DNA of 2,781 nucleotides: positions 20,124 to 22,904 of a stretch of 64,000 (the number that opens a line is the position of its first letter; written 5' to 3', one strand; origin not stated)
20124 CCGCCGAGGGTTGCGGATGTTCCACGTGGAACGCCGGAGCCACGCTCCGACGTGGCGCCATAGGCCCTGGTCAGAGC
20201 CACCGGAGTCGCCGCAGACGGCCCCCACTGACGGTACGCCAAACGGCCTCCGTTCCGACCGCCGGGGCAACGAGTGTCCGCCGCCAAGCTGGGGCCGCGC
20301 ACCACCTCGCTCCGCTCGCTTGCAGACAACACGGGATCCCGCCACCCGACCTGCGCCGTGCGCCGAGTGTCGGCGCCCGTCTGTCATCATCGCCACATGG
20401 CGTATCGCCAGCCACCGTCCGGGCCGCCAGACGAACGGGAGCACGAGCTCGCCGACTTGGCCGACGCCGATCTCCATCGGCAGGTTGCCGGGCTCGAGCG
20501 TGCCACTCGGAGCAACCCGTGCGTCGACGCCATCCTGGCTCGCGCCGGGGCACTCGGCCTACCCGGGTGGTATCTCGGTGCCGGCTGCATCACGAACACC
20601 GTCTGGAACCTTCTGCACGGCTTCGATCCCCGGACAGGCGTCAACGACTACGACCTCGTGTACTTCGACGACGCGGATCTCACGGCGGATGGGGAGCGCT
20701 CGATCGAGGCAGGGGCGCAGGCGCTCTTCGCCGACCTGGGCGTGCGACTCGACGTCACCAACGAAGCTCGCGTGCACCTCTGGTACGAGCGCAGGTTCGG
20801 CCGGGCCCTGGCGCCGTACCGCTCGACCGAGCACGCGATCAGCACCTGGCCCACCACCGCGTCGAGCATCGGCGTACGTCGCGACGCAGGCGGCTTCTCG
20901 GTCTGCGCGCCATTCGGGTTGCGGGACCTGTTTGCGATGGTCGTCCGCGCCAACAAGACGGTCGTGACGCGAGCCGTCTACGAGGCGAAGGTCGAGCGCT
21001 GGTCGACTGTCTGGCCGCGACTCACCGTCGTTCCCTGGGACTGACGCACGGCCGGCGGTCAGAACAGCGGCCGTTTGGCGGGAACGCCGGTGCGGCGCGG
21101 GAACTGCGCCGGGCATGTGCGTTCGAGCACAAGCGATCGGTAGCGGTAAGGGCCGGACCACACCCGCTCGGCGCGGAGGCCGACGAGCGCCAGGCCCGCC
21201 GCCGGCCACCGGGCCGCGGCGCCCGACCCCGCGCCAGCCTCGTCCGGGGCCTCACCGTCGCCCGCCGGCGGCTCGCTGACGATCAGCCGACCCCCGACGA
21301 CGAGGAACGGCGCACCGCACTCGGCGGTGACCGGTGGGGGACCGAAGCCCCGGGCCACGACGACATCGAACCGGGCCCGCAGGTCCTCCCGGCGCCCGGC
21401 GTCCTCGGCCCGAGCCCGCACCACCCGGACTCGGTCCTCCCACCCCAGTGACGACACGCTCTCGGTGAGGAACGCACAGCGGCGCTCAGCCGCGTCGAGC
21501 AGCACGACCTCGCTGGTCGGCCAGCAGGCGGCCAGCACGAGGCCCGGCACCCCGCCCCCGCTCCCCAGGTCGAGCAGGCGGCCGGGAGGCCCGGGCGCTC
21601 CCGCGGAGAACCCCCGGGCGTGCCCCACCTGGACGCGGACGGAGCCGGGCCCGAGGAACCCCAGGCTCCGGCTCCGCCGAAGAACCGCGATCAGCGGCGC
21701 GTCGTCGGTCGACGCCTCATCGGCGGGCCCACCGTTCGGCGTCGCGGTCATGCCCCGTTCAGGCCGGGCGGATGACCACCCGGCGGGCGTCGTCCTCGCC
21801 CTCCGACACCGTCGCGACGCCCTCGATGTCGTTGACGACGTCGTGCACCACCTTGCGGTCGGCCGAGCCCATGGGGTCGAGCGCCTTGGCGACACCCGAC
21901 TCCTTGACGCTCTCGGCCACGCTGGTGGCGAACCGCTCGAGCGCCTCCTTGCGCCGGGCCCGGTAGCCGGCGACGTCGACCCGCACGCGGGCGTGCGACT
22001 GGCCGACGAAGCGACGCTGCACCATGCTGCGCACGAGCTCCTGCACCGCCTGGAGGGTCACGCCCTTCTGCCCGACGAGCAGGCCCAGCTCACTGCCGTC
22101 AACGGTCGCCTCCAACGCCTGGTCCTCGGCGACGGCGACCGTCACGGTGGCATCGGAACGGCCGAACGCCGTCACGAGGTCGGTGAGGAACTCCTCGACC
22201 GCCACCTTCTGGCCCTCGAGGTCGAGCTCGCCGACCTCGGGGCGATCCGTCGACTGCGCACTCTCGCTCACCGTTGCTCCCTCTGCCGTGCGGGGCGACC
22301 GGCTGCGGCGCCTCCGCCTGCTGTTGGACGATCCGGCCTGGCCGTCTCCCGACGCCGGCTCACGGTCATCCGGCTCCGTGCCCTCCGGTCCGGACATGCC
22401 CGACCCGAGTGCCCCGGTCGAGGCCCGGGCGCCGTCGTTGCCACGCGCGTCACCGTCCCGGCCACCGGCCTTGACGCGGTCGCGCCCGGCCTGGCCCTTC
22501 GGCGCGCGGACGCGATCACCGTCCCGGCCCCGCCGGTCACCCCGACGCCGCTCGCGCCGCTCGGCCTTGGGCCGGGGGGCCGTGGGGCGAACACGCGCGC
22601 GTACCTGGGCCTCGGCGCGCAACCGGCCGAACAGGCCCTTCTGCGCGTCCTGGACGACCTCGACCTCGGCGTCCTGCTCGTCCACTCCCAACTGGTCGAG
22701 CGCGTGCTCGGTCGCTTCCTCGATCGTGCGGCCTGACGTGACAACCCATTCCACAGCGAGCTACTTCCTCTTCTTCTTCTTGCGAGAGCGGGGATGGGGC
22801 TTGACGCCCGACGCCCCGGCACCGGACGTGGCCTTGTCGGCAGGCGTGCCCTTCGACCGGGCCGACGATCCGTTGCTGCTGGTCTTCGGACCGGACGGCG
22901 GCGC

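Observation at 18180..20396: Gene-free 2.2-kb spacer upstream of parA carrying an array of four consensus parS sites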

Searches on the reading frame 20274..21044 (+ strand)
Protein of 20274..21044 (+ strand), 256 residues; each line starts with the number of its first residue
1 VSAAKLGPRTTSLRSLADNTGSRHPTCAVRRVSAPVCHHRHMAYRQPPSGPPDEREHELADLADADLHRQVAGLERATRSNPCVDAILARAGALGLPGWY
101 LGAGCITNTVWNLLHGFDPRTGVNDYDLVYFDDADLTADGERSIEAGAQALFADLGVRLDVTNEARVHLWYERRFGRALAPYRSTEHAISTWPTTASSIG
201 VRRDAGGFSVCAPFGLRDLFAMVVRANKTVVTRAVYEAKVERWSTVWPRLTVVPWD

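Call 6: search_protein_families(library=pfam, proteins=[window:20274-21044:+], max_evalue=0.01)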
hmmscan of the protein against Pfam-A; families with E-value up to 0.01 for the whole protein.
window:20274-21044:+ (256 aa): 1 family
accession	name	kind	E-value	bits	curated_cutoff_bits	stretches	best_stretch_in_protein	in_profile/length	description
PF06042.17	NTP_transf_6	-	3.1e-52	177.1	25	1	91-252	3-159/159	Nucleotidyltransferase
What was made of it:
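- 20397..21044 (+): PF06042 (NTP_transf_6) nucleotidyltransferase gene. It is a clade-specific insertion between rsmG and the parS spacer. Pfam 3e-52 (call 6).
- Checked: The 'next credible gene' is a PF06042 nucleotidyltransferase starting at ATG 20397 (call 6).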

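Call 14: find_encoding_contigs(protein=window:20397-21044:+, flank=6000, max_places=4)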
Protein window:20397-21044:+ (215 aa): no gene with exactly this product is on record in the collection.

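Call 40: find_homologous_proteins(query=window:20397-21044:+, max_evalue=1e-20)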
Query window:20397-21044:+ (215 aa): 2984 proteins with E <= 1e-20 among 4677 candidates; the best 120 are listed.
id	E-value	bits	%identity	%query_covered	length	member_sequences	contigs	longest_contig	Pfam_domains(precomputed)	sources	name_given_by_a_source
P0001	5.3e-136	469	95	100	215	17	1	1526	PF06042.18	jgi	jgi:hypothetical protein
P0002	9.9e-118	409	85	100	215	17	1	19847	PF06042.18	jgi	jgi:hypothetical protein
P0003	2.9e-112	392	81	100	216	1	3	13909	PF06042.18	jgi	jgi:hypothetical protein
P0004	4.8e-112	391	80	100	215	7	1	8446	PF06042.18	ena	-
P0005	2.2e-110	385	80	100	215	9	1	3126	PF06042.18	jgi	jgi:hypothetical protein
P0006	8.2e-107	374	77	100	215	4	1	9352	PF06042.18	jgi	jgi:uncharacterized protein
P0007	5.1e-105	368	76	100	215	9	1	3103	PF06042.18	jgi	jgi:hypothetical protein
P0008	5.0e-85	303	64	98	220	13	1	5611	PF06042.18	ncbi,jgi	ncbi:MAG: uncharacterized protein QOI61_742 [Actinomycetota bacterium]|jgi:hypothetical protein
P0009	1.2e-84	301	69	88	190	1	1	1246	PF06042.18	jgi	jgi:hypothetical protein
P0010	4.4e-84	299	65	95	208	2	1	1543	PF06042.18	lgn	-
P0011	9.9e-83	295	67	88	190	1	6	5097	PF06042.18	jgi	jgi:uncharacterized protein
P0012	5.7e-82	293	65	95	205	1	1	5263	PF06042.18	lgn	-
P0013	9.1e-82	292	64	93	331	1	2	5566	PF06042.18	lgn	-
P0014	9.7e-82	292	69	90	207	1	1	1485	PF06042.18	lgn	-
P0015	1.7e-81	291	70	87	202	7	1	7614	PF06042.18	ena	-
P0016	3.6e-81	290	66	92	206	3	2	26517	PF06042.18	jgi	jgi:uncharacterized protein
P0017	3.9e-81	290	64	93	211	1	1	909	PF06042.18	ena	-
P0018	1.1e-80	288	65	90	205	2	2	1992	PF06042.18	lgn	-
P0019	1.2e-80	288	65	88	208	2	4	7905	PF06042.18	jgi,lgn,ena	jgi:uncharacterized protein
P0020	1.3e-80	288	65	91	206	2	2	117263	PF06042.18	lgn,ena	-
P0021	1.3e-80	288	63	91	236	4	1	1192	PF06042.18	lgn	-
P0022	2.8e-80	287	64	92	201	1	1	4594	PF06042.18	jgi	jgi:hypothetical protein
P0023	3.4e-80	287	62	99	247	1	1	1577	PF06042.18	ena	-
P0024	3.5e-80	287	63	95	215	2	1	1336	PF06042.18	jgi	jgi:hypothetical protein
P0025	4.0e-80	286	63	95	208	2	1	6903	PF06042.18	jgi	jgi:hypothetical protein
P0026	9.2e-80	285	65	92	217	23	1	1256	PF06042.18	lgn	-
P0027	1.8e-79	284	65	92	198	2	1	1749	PF06042.18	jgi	jgi:hypothetical protein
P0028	2.4e-79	284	63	91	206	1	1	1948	PF06042.18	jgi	jgi:hypothetical protein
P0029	3.1e-79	284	63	91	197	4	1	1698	PF06042.18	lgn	-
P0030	3.1e-79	284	64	90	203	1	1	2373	PF06042.18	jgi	jgi:hypothetical protein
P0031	4.0e-79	283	64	90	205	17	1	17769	PF06042.18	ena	-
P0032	5.0e-79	283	69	85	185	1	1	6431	PF06042.18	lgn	-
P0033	6.1e-79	283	64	91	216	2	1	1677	PF06042.18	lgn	-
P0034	9.5e-79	282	64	90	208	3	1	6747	PF06042.18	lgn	-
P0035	1.3e-78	282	64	93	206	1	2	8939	PF06042.18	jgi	jgi:hypothetical protein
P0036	1.9e-78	281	65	87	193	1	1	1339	PF06042.18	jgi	jgi:hypothetical protein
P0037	2.2e-78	281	64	91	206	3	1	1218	PF06042.18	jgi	jgi:uncharacterized protein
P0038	2.4e-78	281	68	90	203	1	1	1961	PF06042.18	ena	-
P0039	4.9e-78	280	65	90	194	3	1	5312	PF06042.18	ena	-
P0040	5.1e-78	280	64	89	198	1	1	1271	PF06042.18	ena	-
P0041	5.8e-78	279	64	90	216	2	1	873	PF06042.18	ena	-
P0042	6.0e-78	279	64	90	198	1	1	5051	PF06042.18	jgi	jgi:hypothetical protein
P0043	6.6e-78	279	65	89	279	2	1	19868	PF06042.18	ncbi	ncbi:MAG: uncharacterized protein QOK28_3898 [Actinomycetota bacterium]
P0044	7.8e-78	279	66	86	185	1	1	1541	PF06042.18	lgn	-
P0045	1.7e-77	278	67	90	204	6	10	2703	PF06042.18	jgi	jgi:hypothetical protein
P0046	2.1e-77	278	60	98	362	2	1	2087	PF13673.14,PF06042.18,PF13508.14,PF08445.17,PF00583.32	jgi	-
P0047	2.1e-77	278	63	90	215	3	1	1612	PF06042.18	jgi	jgi:hypothetical protein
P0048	2.2e-77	278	63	92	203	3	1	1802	PF06042.18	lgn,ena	-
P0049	3.8e-77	277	63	89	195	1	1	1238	PF06042.18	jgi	jgi:hypothetical protein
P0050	4.0e-77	277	68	90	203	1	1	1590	PF06042.18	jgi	jgi:uncharacterized protein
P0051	4.5e-77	277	62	91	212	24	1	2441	PF06042.18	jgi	jgi:uncharacterized protein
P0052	5.0e-77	276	68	90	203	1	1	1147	PF06042.18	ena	-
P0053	6.3e-77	276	62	92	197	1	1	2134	PF06042.18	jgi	jgi:hypothetical protein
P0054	7.4e-77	276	63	90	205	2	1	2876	PF06042.18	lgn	-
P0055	1.4e-76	275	67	90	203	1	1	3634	PF06042.18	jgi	jgi:uncharacterized protein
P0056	1.6e-76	275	68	85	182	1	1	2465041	PF06042.18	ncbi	-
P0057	1.6e-76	275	64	90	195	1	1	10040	PF06042.18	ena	-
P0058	1.7e-76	275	65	90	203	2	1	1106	PF06042.18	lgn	-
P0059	2.3e-76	274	64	90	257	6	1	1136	PF06042.18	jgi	jgi:hypothetical protein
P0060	3.4e-76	274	64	90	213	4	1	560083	PF06042.18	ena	-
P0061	3.5e-76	274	63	87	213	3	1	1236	PF06042.18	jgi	jgi:hypothetical protein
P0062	3.9e-76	273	63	90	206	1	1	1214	PF06042.18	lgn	-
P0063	4.1e-76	273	61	92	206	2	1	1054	PF06042.18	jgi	-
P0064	4.5e-76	273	65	91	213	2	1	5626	PF06042.18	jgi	jgi:hypothetical protein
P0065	6.6e-76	273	60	95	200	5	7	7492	PF06042.18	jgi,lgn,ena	-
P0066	7.6e-76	272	62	91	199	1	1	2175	PF06042.18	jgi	-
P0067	1.1e-75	272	63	90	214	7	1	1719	PF06042.18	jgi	jgi:hypothetical protein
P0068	1.3e-75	272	63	90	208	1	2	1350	PF06042.18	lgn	-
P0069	1.4e-75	272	64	90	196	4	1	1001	PF06042.18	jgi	jgi:hypothetical protein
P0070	1.5e-75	272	63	91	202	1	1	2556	PF06042.18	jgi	jgi:hypothetical protein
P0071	1.6e-75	271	66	90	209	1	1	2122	PF06042.18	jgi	jgi:uncharacterized protein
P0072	1.8e-75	271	59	94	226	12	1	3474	PF06042.18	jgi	jgi:hypothetical protein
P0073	1.9e-75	271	62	89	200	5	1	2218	PF06042.18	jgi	jgi:hypothetical protein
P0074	2.3e-75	271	63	92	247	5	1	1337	PF06042.18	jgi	jgi:hypothetical protein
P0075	2.6e-75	271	62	90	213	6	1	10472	PF06042.18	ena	-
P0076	2.7e-75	271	59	91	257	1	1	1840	PF06042.18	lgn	-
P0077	3.0e-75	271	67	90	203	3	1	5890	PF06042.18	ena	-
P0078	3.1e-75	270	64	87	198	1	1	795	PF06042.18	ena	-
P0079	3.1e-75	270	59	98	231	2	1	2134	PF06042.18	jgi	jgi:uncharacterized protein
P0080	3.8e-75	270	64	90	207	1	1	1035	PF06042.18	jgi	jgi:hypothetical protein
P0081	5.6e-75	270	61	87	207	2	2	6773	PF06042.18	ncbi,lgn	-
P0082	7.2e-75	269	63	92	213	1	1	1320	PF06042.18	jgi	jgi:hypothetical protein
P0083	7.7e-75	269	61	89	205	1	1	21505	PF06042.18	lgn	-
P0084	8.7e-75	269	62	90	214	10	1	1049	PF06042.18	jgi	jgi:hypothetical protein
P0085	9.5e-75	269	61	89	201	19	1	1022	PF06042.18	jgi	-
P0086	1.1e-74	269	65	87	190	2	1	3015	PF06042.18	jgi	-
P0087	1.5e-74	268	65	90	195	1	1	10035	PF06042.18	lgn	-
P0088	1.9e-74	268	60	95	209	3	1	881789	PF06042.18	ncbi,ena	-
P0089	1.9e-74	268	61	89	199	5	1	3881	PF06042.18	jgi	-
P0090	2.3e-74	268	62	90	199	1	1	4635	PF06042.18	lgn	-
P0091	2.9e-74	267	63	93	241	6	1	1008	PF06042.18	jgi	-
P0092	3.0e-74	267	64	87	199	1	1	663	PF06042.18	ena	-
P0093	3.3e-74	267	59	93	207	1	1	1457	PF06042.18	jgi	jgi:hypothetical protein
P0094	3.6e-74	267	64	87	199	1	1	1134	PF06042.18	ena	-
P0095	3.6e-74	267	59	99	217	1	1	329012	PF06042.18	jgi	jgi:uncharacterized protein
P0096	4.5e-74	267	64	82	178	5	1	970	PF06042.18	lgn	-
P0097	4.8e-74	267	61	90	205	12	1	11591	PF06042.18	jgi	jgi:hypothetical protein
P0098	5.5e-74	266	63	90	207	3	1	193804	PF06042.18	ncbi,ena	-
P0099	9.4e-74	266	63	88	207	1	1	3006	PF06042.18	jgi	jgi:uncharacterized protein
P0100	1.1e-73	265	62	91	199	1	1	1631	PF06042.18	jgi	jgi:hypothetical protein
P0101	1.2e-73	265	62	90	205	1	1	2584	PF06042.18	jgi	jgi:hypothetical protein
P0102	1.2e-73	265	61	97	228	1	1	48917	PF06042.18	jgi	jgi:uncharacterized protein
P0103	1.2e-73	265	60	90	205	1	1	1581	PF06042.18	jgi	jgi:hypothetical protein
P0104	1.7e-73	265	62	90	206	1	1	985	PF06042.18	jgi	jgi:hypothetical protein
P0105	2.1e-73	264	61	90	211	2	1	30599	PF06042.18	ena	-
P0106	2.5e-73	264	63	85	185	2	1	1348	PF06042.18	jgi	jgi:hypothetical protein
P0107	2.6e-73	264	60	93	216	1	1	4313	PF06042.18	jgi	jgi:hypothetical protein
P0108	2.6e-73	264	58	97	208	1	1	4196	PF06042.18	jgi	jgi:uncharacterized protein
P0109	3.4e-73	264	60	89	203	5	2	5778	PF06042.18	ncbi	-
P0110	3.6e-73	264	59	91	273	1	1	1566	PF06042.18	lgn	-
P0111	3.9e-73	264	59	90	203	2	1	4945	PF06042.18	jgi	jgi:uncharacterized protein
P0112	4.9e-73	263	63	90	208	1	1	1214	PF06042.18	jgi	jgi:uncharacterized protein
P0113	5.4e-73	263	58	97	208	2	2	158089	PF06042.18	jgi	jgi:uncharacterized protein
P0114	5.7e-73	263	62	90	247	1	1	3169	PF06042.18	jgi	jgi:uncharacterized protein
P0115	6.1e-73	263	61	91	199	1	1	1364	PF06042.18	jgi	jgi:hypothetical protein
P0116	6.1e-73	263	63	90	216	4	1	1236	PF06042.18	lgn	-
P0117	6.4e-73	263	62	86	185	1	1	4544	PF06042.18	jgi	jgi:hypothetical protein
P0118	6.7e-73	263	64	82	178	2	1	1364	PF06042.18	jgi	jgi:hypothetical protein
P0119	6.9e-73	263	60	89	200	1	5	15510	PF06042.18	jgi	jgi:hypothetical protein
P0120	7.9e-73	263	63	92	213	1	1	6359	PF06042.18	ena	-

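Call 41: find_encoding_contigs(protein=P0002, flank=7000, max_places=2)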
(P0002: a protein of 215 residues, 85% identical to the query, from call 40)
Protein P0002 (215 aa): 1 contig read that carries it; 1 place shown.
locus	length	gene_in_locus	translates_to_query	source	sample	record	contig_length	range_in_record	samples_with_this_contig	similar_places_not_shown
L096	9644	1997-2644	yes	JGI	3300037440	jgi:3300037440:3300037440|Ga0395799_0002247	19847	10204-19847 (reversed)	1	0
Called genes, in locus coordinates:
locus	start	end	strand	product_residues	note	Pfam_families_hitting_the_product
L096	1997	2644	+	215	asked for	PF06042:NTP_transf_6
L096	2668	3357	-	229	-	PF02527:GidB, PF13649:Methyltransf_25 (weak)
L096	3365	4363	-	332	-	PF14804:Jag_N, PF13083:KH_KhpA-B, PF01424:R3H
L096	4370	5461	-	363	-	PF02096:60KD_IMP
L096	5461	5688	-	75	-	PF01809:YidD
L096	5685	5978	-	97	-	PF00825:Ribonuclease_P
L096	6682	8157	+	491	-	PF11638:DnaA_N (weak), PF00308:Bac_DnaA, PF01695:IstB_IS21 (weak), PF13401:AAA_22 (faint), PF00004:AAA (faint), PF08299:Bac_DnaA_C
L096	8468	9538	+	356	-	PF00712:DNA_pol3_beta, PF02767:DNA_pol3_beta_2, PF02768:DNA_pol3_beta_3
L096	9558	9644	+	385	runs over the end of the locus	PF02463:SMC_N, PF13175:AAA_15, PF13476:AAA_23, PF13304:AAA_21 (weak)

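Call 42: find_encoding_contigs(protein=P0001, flank=7000, max_places=2)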
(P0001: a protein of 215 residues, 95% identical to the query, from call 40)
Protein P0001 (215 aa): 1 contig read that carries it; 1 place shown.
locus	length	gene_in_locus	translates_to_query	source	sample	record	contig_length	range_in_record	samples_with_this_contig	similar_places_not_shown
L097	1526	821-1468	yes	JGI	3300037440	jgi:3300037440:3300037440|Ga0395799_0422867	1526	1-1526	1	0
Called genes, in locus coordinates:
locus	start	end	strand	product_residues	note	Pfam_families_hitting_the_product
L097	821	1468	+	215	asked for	PF06042:NTP_transf_6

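Call 43: find_encoding_contigs(protein=P0003, flank=7000, max_places=3)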
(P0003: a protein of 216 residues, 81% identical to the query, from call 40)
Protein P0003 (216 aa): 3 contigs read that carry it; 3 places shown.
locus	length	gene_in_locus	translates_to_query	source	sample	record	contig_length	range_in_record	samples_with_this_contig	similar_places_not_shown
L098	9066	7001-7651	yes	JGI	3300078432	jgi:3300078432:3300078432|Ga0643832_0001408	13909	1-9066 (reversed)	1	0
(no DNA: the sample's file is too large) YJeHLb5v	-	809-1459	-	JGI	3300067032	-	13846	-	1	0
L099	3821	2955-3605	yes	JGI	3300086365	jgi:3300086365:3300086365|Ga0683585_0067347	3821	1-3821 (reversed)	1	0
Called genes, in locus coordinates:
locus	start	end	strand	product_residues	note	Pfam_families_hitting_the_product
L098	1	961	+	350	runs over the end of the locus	-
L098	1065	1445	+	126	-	PF07332:Phage_holin_3_6 (weak)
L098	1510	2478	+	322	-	PF00890:FAD_binding_2 (faint), PF01266:DAO (faint), PF01946:Thi4 (faint), PF03486:HI0933_like (faint), PF07992:Pyr_redox_2, PF13434:Lys_Orn_oxgnase (faint), PF13738:Pyr_redox_3, PF00070:Pyr_redox, +1 more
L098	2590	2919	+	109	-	PF00085:Thioredoxin, PF14595:Thioredoxin_9 (weak), PF13098:Thioredoxin_2, PF13905:Thioredoxin_8 (faint)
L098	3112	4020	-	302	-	PF02195:ParB_N, PF17762:HTH_ParB, PF23552:ParB_C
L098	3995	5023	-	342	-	PF10609:ParA, PF13614:AAA_31, PF00142:Fer4_NifH, PF01656:CbiA, PF02374:ArsA_ATPase (weak), PF06564:CBP_BcsQ, PF09140:MipZ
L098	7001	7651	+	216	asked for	PF06042:NTP_transf_6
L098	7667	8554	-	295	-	PF02527:GidB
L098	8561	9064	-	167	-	?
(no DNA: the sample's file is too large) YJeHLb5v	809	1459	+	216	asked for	PF06042:NTP_transf_6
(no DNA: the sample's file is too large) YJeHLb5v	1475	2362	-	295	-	PF02527:GidB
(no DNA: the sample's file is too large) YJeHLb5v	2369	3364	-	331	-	PF14804:Jag_N, PF13083:KH_KhpA-B, PF01424:R3H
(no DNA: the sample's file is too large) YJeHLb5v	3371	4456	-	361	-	PF02096:60KD_IMP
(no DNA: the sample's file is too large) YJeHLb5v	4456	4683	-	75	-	PF01809:YidD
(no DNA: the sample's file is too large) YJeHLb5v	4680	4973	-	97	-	PF00825:Ribonuclease_P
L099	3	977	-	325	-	?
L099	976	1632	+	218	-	-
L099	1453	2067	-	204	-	-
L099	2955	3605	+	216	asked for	PF06042:NTP_transf_6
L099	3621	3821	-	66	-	?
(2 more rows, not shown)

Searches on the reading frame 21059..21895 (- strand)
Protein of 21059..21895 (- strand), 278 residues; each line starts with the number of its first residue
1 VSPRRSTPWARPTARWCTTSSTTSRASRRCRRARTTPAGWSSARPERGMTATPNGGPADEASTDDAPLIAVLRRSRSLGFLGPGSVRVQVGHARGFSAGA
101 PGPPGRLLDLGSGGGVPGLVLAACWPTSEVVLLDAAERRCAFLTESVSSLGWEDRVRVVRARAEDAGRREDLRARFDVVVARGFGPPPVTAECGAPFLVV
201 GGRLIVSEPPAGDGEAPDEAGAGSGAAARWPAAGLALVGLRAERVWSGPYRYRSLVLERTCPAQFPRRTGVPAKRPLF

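Call 6: search_protein_families(library=pfam, proteins=[window:21059-21895:-], max_evalue=0.01)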
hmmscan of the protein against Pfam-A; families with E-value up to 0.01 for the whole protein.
window:21059-21895:- (278 aa): 6 families
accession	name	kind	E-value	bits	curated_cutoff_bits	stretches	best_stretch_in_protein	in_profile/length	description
PF02527.21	GidB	-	3.2e-20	72.7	27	1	106-205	51-145/184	rRNA small subunit methyltransferase G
PF13649.12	Methyltransf_25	-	7e-05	23.9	27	1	108-182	2-71/97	Methyltransferase domain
PF08242.18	Methyltransf_12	-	0.00059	21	30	1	108-183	1-73/98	Methyltransferase domain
PF13847.12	Methyltransf_31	-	0.00094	19.3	27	1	106-182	6-81/145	Methyltransferase domain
PF10294.15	Methyltransf_16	-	0.0016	18.6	21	1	106-149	49-91/174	Lysine methyltransferase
PF05175.20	MTS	-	0.0017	18.5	23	1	105-180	33-103/170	Methyltransferase small domain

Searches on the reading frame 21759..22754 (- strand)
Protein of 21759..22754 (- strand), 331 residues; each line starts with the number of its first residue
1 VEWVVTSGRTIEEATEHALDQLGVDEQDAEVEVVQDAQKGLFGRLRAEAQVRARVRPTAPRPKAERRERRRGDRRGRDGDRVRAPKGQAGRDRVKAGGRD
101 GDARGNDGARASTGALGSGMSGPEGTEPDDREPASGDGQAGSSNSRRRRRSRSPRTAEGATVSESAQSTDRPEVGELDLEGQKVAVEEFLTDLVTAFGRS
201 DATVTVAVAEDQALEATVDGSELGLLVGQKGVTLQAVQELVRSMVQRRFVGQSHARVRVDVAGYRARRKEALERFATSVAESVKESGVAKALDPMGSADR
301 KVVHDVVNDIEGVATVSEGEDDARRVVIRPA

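Call 6: search_protein_families(library=pfam, proteins=[window:21759-22754:-], max_evalue=0.01)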
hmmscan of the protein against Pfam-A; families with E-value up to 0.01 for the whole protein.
window:21759-22754:- (331 aa): 3 families
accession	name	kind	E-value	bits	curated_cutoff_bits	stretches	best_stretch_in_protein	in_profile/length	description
PF01424.28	R3H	-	2.2e-14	53.7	26.8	1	270-330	1-60/60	R3H domain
PF14804.11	Jag_N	-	1.1e-13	51.9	25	1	7-55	2-50/50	Jag N-terminus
PF13083.13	KH_KhpA-B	-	1.3e-08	35.1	32.1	1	187-248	1-65/73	KhpA/KhpB, KH domain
